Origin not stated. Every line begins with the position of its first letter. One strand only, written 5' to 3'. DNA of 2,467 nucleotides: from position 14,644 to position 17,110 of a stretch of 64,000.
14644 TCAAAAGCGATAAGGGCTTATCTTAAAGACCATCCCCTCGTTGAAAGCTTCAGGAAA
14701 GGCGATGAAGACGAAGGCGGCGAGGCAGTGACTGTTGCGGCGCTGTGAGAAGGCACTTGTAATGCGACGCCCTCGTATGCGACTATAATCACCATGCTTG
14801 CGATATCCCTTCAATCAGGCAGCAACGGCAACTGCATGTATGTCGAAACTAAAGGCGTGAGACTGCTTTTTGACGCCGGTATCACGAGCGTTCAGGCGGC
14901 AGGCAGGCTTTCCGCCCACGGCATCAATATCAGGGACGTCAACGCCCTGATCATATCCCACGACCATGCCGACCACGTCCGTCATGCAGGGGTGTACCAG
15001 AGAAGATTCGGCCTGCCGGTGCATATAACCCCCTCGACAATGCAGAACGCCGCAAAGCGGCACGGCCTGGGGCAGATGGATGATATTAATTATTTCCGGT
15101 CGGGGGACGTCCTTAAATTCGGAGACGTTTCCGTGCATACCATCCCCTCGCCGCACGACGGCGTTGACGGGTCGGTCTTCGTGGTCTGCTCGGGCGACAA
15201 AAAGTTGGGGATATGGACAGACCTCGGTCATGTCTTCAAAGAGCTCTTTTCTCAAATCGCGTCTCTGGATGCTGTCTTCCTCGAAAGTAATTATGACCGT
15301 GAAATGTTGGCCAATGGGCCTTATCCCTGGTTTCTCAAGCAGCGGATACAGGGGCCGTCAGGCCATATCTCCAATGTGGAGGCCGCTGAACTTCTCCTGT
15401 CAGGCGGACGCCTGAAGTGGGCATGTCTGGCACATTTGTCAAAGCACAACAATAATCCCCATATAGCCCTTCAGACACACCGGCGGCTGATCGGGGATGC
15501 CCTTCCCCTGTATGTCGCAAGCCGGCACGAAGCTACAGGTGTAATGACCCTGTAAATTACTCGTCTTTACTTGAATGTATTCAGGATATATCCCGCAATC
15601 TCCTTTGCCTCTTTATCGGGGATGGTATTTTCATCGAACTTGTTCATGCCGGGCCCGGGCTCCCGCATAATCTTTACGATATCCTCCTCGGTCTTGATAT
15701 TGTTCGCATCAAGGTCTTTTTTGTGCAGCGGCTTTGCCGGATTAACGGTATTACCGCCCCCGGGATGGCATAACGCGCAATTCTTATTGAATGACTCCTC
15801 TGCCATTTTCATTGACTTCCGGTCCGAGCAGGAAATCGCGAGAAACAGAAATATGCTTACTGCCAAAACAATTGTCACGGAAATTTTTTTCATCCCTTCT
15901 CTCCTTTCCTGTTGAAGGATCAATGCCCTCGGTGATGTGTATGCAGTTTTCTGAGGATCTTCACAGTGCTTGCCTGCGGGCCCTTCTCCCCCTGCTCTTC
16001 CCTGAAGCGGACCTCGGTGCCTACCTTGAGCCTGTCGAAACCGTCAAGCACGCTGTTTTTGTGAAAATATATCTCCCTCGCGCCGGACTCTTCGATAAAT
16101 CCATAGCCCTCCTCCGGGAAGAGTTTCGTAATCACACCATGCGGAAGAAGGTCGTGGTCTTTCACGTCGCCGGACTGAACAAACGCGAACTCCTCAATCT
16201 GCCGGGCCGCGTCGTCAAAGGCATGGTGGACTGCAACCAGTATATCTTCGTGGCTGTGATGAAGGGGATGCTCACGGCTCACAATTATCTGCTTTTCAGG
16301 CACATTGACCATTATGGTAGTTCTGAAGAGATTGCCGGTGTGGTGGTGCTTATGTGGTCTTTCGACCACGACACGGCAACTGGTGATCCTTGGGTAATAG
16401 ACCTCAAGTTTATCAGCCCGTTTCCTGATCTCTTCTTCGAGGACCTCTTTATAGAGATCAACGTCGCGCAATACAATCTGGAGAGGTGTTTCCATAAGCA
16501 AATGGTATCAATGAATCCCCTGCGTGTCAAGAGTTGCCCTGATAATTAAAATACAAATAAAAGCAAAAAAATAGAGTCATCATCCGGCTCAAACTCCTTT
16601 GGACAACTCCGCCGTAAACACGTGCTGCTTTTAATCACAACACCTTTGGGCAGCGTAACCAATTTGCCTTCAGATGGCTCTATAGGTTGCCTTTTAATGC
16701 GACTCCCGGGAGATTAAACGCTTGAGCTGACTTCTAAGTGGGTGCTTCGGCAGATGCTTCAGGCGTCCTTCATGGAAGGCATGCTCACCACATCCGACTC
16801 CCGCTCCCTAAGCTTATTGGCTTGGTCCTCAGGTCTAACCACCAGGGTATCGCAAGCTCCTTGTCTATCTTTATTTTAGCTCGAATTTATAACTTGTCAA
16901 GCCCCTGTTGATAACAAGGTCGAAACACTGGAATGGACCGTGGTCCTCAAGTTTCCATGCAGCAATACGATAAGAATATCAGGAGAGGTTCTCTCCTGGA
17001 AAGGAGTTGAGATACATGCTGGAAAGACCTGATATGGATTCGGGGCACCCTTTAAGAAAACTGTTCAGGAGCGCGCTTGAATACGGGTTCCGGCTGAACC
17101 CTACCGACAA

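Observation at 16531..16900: Promoter-bearing ~300-nt noncoding region upstream of an HPF/RaiA-family gene: candidate structured ncRNA or thermosensing leader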

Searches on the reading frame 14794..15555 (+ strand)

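Call 8: search_protein_families(library=pfam, proteins=[window:14794-15555:+])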
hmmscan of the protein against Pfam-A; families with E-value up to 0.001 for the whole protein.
window:14794-15555:+ (253 aa): 4 families
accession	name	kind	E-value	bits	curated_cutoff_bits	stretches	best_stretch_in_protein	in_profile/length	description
PF00753.33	Lactamase_B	-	4.7e-14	53.2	22.7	1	11-147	5-153/196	Metallo-beta-lactamase superfamily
PF12706.13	Lactamase_B_2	-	6e-11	42.7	27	1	23-201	2-187/200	Beta-lactamase superfamily domain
PF13483.12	Lactamase_B_3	-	2.2e-06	28.2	24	1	12-140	7-107/160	Beta-lactamase superfamily domain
PF23023.1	Anti-Pycsar_Apyc1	-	0.00018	21.5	50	1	13-66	21-71/250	Anti-Pycsar protein Apyc1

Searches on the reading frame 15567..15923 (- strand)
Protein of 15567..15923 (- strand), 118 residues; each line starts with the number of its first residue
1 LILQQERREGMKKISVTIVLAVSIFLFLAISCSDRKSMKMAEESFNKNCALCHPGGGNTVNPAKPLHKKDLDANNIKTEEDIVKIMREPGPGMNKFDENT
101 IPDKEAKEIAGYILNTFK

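Call 8: search_protein_families(library=pfam, proteins=[window:15567-15923:-])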
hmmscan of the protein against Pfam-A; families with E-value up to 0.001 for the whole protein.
window:15567-15923:- (118 aa): 3 families
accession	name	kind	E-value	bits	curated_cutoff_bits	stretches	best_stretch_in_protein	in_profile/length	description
PF13442.11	Cytochrome_CBB3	-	9.5e-10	39.1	27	1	41-113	6-68/68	Cytochrome C oxidase, cbb3-type, subunit III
PF14495.11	Cytochrom_C550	-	1.8e-05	24.9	27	1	36-89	24-79/136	Cytochrome c-550 domain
PF00034.26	Cytochrom_C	-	0.00025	22.7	21.3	1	43-116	6-89/90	Cytochrome c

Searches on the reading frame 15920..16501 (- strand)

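Call 8: search_protein_families(library=pfam, proteins=[window:15920-16501:-])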
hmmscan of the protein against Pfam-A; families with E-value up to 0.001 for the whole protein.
window:15920-16501:- (193 aa): 2 families
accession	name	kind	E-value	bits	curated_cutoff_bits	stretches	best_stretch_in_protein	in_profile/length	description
PF00313.28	CSD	-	5.1e-11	42.7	27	1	122-181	3-64/66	'Cold-shock' DNA-binding domain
PF02482.25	Ribosomal_S30AE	-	9.2e-09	36.4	23.7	1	18-104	11-82/88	Sigma 54 modulation protein / S30EA ribosomal protein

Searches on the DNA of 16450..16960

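Call 4: search_rna_families(source=window, start=16450, end=16960, threshold=evalue, max_evalue=10, show_alignments=3)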
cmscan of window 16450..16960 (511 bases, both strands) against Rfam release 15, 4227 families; matches with E-value up to 10: 7.
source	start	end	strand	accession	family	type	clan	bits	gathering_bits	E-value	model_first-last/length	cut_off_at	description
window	16695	16856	-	RF00013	6S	Gene;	-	38.5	46.4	2.3e-06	1-187/187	no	6S / SsrS RNA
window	16496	16590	-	RF01182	SNORD11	Gene; snRNA; snoRNA; CD-box;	CL00103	22.4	55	0.11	1-84/84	no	Small nucleolar RNA SNORD11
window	16551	16608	-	RF01581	RUF6-5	Gene; sRNA;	-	13.7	70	8.7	1-156/156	no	Plasmodium RNA of unknown function RUF6-5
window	16587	16641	-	RF00289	SNORND104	Gene; snRNA; snoRNA; CD-box;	CL00077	12.2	40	5.9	1-70/70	no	Small nucleolar RNA SNORD104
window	16536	16568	-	RF02218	ZNRD1-AS1_1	Gene; lncRNA;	-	12.1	50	8.8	1-68/68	no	ZNRD1 antisense RNA 1 conserved region 1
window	16533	16577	-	RF02060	STnc410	Gene; sRNA;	-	11.3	50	7.4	1-158/158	no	Enterobacterial sRNA STnc410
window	16770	16814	+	RF01519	CC0196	Gene; sRNA;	-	10.8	35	10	1-58/58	no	Caulobacter sRNA CC0196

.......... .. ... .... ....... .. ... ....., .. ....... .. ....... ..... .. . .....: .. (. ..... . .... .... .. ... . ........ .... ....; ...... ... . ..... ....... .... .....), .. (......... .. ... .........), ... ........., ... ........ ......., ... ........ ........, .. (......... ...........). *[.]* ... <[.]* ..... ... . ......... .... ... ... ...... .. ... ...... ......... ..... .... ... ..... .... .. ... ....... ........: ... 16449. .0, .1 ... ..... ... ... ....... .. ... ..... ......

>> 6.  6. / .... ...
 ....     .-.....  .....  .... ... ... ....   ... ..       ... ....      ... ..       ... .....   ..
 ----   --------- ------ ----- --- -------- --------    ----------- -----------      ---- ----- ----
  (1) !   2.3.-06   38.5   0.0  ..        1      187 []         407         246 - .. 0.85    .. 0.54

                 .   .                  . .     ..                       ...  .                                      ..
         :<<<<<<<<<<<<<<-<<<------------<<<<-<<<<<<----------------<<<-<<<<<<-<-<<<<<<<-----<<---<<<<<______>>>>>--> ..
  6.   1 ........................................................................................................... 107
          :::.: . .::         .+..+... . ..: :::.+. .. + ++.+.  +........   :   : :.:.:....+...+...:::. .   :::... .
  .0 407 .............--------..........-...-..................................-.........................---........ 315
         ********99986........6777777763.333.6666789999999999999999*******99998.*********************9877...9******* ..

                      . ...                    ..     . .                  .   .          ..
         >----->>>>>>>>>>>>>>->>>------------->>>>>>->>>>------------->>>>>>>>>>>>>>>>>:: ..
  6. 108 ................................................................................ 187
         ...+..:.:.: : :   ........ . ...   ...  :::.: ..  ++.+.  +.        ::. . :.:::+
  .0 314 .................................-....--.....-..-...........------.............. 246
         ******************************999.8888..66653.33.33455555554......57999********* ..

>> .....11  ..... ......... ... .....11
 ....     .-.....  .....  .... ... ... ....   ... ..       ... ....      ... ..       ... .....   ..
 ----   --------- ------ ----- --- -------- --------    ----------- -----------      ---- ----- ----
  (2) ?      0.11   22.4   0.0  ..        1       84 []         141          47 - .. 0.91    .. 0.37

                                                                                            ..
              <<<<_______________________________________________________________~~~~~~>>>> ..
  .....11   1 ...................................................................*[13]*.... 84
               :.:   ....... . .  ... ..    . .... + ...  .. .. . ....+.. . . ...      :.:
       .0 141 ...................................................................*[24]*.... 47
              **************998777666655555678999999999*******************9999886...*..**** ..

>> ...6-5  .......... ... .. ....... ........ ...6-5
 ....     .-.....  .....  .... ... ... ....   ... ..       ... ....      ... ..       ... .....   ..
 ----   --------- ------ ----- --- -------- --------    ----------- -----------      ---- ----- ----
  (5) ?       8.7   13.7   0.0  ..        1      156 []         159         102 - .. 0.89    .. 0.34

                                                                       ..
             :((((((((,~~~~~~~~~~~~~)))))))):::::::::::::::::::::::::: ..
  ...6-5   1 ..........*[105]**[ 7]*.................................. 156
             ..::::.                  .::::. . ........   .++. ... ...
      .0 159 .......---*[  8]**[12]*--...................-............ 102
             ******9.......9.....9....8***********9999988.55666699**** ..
